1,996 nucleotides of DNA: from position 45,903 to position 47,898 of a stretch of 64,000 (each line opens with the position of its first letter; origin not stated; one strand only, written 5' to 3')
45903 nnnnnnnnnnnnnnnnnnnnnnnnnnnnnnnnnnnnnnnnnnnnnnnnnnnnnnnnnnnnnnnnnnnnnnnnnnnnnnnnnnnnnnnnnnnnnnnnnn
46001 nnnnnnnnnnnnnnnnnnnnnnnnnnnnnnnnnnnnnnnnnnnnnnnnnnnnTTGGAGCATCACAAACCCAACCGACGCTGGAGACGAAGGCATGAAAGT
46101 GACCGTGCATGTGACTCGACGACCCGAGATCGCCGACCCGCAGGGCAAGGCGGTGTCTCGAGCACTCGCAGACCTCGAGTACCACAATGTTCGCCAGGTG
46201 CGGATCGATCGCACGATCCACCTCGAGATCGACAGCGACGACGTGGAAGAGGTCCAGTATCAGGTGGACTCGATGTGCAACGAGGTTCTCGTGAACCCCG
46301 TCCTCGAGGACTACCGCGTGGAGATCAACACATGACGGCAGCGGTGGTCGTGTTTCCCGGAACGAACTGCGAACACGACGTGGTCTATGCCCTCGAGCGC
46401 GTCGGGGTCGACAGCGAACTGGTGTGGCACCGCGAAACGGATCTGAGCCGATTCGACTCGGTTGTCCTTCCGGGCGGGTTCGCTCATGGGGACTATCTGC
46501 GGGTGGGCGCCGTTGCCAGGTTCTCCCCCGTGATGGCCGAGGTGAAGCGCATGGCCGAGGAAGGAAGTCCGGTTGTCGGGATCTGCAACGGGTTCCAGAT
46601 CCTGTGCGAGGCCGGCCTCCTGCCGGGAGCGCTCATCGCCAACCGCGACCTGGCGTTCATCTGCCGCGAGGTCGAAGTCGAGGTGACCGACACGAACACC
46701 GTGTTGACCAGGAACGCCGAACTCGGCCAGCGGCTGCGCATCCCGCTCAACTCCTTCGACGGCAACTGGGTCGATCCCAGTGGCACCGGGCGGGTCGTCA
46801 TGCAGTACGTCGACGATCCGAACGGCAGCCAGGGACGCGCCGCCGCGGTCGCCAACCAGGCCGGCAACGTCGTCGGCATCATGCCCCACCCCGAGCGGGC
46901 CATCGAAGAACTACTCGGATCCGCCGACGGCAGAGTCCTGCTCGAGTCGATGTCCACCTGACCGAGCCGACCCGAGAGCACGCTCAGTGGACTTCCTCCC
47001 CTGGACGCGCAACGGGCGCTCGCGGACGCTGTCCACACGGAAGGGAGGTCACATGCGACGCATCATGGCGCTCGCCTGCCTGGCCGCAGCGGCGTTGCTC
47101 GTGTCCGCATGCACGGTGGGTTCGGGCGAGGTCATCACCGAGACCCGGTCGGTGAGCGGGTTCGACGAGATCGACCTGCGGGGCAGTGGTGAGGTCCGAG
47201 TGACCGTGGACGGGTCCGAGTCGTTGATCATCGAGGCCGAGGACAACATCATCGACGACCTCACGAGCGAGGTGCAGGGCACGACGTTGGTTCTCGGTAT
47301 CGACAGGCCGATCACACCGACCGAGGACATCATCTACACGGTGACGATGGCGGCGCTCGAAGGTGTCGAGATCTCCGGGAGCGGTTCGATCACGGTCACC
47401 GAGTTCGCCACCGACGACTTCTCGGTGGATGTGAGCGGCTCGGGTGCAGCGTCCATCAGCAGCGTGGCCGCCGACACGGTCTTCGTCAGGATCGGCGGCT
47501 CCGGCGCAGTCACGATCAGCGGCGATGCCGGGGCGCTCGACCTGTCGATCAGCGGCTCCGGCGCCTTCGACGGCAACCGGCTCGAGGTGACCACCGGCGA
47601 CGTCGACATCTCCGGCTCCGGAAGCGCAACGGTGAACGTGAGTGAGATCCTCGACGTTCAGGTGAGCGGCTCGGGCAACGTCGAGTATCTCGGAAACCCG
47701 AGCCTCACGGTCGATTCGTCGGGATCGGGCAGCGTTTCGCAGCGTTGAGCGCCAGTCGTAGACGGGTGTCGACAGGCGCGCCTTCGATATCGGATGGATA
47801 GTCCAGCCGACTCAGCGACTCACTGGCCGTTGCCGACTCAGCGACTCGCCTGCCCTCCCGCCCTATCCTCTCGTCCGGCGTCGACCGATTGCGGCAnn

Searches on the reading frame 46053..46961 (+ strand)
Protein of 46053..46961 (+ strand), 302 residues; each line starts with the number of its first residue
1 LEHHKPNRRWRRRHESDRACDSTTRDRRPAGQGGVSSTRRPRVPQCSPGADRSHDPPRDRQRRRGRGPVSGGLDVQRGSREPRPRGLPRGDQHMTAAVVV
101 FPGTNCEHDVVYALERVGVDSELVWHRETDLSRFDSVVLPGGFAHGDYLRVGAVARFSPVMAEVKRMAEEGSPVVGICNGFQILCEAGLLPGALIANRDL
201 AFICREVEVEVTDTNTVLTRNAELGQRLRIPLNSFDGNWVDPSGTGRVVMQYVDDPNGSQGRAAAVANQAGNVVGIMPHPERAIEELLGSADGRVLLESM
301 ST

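Call 62: search_protein_families(library=pfam, proteins=[window:46053-46961:+], max_evalue=0.001)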
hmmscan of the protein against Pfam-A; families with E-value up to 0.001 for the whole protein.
window:46053-46961:+ (302 aa): 4 families
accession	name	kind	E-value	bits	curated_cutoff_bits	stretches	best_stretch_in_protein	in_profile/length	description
PF13507.12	GATase_5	-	3.3e-26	92.4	27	1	95-287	3-233/260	CobB/CobQ-like glutamine amidotransferase domain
PF01965.30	DJ-1_PfpI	-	8.7e-09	35.8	26.6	1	128-193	56-116/165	DJ-1/PfpI family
PF07685.20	GATase_3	-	2.5e-07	31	27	1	114-186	19-90/196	CobB/CobQ-like glutamine amidotransferase domain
PF00117.34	GATase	-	9.3e-07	29.1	22.8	1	107-187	10-88/190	Glutamine amidotransferase class-I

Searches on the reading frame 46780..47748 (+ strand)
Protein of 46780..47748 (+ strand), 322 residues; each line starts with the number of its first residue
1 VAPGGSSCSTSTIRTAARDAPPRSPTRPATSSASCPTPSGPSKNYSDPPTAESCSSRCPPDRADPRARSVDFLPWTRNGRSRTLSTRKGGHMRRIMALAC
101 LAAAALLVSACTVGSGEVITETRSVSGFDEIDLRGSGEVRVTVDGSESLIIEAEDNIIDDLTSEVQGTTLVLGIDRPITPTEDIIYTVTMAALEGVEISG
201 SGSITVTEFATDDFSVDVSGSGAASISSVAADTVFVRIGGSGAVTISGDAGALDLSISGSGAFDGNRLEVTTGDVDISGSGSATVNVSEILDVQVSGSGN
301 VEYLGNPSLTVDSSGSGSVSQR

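Call 62: search_protein_families(library=pfam, proteins=[window:46780-47748:+], max_evalue=0.001)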
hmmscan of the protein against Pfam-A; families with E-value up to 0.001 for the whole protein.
window:46780-47748:+ (322 aa): 1 family
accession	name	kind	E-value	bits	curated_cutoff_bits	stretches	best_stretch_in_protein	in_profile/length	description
PF10988.14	DUF2807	-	1.8e-39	135.8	24.2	1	128-307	2-181/181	Putative auto-transporter adhesin, head GIN domain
